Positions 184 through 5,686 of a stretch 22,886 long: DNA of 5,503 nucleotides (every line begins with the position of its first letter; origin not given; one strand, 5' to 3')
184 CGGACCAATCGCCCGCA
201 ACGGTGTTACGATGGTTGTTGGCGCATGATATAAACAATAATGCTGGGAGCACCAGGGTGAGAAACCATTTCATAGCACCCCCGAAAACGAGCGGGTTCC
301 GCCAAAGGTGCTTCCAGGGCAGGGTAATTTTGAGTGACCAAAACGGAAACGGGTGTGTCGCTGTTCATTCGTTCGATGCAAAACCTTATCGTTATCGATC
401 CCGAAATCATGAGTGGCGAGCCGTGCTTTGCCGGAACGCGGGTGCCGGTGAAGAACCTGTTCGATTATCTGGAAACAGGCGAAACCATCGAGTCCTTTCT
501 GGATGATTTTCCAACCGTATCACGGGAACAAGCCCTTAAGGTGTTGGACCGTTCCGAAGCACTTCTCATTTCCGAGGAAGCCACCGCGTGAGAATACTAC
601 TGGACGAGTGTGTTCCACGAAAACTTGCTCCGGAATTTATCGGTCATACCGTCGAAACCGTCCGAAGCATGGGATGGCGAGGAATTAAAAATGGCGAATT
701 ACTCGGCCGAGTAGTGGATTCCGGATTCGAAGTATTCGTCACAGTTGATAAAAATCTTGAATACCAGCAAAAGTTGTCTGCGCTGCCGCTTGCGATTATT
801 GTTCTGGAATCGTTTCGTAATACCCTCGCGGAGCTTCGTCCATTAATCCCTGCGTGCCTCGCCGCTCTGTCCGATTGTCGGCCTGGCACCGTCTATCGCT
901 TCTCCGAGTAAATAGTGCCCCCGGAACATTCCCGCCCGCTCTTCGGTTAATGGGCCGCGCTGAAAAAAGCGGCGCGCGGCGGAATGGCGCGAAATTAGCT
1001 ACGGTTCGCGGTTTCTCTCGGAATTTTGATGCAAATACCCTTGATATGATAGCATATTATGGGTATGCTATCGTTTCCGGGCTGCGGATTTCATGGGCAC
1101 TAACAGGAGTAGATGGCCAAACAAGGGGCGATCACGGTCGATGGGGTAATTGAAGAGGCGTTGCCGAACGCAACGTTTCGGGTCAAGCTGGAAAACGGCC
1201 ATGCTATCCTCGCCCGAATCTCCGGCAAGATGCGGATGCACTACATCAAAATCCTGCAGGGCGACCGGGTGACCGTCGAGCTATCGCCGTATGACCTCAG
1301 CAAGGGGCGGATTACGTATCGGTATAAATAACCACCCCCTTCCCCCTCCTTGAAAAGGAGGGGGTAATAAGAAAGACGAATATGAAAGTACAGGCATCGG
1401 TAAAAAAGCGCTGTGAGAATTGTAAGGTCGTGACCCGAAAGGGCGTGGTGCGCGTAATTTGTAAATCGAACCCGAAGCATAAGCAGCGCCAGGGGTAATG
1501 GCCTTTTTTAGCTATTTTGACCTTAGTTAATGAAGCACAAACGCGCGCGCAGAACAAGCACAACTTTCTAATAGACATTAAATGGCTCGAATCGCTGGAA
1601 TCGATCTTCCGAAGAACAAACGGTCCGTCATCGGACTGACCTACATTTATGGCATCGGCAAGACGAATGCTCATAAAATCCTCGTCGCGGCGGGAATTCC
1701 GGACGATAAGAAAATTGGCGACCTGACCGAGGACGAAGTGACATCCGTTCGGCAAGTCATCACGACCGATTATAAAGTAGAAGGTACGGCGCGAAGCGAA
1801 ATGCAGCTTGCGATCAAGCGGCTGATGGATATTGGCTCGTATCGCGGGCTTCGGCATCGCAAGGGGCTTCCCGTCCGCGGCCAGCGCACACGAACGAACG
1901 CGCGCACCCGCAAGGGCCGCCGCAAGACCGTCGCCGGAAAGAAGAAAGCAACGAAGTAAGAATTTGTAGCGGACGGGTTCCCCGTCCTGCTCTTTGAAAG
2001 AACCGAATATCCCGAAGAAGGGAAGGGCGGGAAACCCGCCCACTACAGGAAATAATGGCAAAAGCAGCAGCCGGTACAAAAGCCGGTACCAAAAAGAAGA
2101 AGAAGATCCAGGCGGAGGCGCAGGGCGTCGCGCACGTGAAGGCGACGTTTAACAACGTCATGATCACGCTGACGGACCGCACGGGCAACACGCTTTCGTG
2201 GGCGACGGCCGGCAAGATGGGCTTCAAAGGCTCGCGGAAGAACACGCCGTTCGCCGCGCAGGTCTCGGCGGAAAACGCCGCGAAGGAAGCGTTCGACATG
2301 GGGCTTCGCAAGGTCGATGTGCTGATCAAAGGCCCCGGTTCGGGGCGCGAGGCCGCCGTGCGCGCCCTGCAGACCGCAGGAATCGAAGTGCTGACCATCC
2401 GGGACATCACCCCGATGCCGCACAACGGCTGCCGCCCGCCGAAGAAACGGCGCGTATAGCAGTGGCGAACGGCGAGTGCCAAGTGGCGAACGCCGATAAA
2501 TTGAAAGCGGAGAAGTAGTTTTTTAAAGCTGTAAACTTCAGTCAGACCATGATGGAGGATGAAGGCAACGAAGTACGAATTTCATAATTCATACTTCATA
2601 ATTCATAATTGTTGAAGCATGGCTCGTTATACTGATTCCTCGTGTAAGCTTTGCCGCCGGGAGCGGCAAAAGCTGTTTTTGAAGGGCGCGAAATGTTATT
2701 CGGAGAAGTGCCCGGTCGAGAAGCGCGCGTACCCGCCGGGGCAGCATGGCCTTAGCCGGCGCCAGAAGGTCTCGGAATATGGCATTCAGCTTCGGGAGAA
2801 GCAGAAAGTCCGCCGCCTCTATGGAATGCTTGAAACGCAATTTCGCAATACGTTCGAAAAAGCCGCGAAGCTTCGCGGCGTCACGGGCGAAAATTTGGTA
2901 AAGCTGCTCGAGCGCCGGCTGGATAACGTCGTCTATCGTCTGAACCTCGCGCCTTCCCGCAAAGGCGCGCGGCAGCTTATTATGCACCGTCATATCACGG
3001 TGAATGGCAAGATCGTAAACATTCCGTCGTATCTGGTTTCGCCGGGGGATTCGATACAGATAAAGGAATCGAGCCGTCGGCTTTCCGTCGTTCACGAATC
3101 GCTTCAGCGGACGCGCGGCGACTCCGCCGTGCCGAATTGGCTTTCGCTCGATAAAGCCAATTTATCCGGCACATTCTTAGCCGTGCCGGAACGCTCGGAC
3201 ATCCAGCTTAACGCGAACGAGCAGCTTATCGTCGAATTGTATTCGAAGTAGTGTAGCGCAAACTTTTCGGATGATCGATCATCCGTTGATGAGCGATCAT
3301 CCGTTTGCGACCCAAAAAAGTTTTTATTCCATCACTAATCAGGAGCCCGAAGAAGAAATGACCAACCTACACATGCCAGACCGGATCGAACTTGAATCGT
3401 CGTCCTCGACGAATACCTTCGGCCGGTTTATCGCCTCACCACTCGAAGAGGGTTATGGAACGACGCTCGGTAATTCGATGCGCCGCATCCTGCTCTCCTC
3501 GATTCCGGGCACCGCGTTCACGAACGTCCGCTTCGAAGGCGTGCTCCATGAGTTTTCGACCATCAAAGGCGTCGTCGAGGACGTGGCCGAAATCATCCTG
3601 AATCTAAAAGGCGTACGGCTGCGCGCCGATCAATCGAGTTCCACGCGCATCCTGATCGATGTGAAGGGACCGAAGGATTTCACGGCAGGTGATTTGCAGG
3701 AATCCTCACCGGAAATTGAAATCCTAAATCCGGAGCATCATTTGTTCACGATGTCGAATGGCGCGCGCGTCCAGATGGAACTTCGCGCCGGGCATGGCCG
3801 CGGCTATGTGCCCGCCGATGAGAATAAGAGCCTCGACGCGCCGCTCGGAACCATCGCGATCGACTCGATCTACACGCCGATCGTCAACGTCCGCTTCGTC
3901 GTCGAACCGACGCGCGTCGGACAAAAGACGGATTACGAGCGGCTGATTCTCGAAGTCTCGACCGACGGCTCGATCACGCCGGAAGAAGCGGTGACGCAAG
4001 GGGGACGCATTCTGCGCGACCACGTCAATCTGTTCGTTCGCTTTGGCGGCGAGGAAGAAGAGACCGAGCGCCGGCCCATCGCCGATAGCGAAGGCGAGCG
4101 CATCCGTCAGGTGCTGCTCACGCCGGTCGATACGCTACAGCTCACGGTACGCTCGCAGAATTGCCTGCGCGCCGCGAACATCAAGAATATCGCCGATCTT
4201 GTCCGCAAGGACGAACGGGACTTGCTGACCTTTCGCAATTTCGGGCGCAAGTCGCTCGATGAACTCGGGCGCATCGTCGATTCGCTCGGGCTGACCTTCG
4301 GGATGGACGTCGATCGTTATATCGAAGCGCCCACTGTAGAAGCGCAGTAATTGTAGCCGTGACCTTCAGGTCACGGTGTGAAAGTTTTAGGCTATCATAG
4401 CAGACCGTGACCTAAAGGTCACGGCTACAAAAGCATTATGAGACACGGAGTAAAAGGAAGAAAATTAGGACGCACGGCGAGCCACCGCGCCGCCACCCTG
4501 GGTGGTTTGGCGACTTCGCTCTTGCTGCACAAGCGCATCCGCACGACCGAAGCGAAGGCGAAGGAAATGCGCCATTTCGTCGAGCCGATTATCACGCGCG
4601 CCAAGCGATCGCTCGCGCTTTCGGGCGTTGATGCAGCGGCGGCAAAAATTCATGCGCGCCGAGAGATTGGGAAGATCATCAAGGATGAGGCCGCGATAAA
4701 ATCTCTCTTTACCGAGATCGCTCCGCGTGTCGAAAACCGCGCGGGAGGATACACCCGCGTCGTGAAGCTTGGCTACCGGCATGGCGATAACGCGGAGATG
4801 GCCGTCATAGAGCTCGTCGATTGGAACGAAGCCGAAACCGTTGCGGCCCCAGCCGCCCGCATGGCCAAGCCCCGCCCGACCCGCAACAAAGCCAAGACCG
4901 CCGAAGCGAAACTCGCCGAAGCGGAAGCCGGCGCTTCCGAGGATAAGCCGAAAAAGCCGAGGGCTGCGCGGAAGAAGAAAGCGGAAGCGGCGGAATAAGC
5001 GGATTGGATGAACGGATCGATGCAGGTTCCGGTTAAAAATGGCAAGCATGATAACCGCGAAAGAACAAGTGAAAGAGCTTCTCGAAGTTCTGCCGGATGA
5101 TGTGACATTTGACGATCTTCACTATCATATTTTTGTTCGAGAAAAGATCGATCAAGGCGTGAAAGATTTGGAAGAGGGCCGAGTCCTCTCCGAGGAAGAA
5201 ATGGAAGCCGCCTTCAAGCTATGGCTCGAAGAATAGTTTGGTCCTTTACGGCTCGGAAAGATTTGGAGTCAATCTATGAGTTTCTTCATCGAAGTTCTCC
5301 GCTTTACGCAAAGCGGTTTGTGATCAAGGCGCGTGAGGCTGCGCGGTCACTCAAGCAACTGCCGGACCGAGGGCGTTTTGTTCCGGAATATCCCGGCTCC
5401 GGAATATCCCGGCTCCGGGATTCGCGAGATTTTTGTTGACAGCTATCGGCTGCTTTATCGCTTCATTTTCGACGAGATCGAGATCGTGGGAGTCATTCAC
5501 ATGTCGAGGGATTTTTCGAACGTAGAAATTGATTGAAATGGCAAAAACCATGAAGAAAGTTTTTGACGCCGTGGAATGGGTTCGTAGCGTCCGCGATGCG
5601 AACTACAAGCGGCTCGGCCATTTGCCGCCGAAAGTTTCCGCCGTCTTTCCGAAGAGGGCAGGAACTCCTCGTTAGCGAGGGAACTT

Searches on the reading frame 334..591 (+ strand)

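Call 57: search_protein_families(library=pfam, proteins=[window:334-591:+], max_evalue=0.01)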
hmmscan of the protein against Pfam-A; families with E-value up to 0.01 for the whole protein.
window:334-591:+ (85 aa): 1 family
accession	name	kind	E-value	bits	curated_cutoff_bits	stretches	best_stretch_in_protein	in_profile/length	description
PF04255.20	DUF433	-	1.7e-19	69.8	23.6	1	19-71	1-53/56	Protein of unknown function (DUF433)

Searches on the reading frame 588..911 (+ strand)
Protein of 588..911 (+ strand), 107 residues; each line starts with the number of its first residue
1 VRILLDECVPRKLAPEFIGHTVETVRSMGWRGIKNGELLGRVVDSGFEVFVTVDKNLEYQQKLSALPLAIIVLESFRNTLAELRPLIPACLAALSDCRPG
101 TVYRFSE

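Call 57: search_protein_families(library=pfam, proteins=[window:588-911:+], max_evalue=0.01)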
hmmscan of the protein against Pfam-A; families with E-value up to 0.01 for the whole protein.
window:588-911:+ (107 aa): 2 families
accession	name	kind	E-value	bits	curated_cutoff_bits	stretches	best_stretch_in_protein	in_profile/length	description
PF18480.7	DUF5615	-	3.3e-06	27.4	23.8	1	1-93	1-94/110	Domain of unknown function (DUF5615)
PF18478.7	PIN_10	-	0.001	19.5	26.2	1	1-61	1-66/84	PIN like domain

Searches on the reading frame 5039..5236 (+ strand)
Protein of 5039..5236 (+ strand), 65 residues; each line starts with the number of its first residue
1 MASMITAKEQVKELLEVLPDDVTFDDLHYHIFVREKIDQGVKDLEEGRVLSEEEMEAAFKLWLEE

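Call 3: search_protein_families(library=pfam, proteins=[window:5039-5236:+], max_evalue=0.1)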
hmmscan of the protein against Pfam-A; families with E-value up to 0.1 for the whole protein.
window:5039-5236:+ (65 aa): 0 families

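Call 9: search_protein_families(library=padloc, proteins=[window:5039-5236:+], max_evalue=1)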
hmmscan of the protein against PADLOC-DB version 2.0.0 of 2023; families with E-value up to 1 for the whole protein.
window:5039-5236:+ (65 aa): 0 families

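Call 10: search_protein_families(library=ncbifam, proteins=[window:5039-5236:+], max_evalue=0.01)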
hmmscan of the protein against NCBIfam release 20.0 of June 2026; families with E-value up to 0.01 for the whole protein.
window:5039-5236:+ (65 aa): 1 family
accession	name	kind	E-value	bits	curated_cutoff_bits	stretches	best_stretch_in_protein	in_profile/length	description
NF050811.1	RelB_ParD_antitoxin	subfamily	0.0039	17.4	60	1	34-59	57-82/83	type II toxin-antitoxin system RelB/ParD family antitoxin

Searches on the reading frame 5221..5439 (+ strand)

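Call 3: search_protein_families(library=pfam, proteins=[window:5221-5439:+], max_evalue=0.1)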
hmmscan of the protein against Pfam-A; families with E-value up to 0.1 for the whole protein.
window:5221-5439:+ (72 aa): 1 family
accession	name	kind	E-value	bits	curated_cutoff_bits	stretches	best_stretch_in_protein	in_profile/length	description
PF05016.21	ParE_toxin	-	2.1e-07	31.9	23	1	5-65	1-60/89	ParE toxin of type II toxin-antitoxin system, parDE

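Call 9: search_protein_families(library=padloc, proteins=[window:5221-5439:+], max_evalue=1)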
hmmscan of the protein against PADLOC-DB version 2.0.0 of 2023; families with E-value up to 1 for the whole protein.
window:5221-5439:+ (72 aa): 0 families

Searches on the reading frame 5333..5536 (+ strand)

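Call 3: search_protein_families(library=pfam, proteins=[window:5333-5536:+], max_evalue=0.1)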
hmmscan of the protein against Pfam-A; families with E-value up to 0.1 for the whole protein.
window:5333-5536:+ (67 aa): 1 family
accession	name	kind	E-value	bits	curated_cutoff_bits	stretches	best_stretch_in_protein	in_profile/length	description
PF05016.21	ParE_toxin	-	7.8e-05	23.6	23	1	23-61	50-89/89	ParE toxin of type II toxin-antitoxin system, parDE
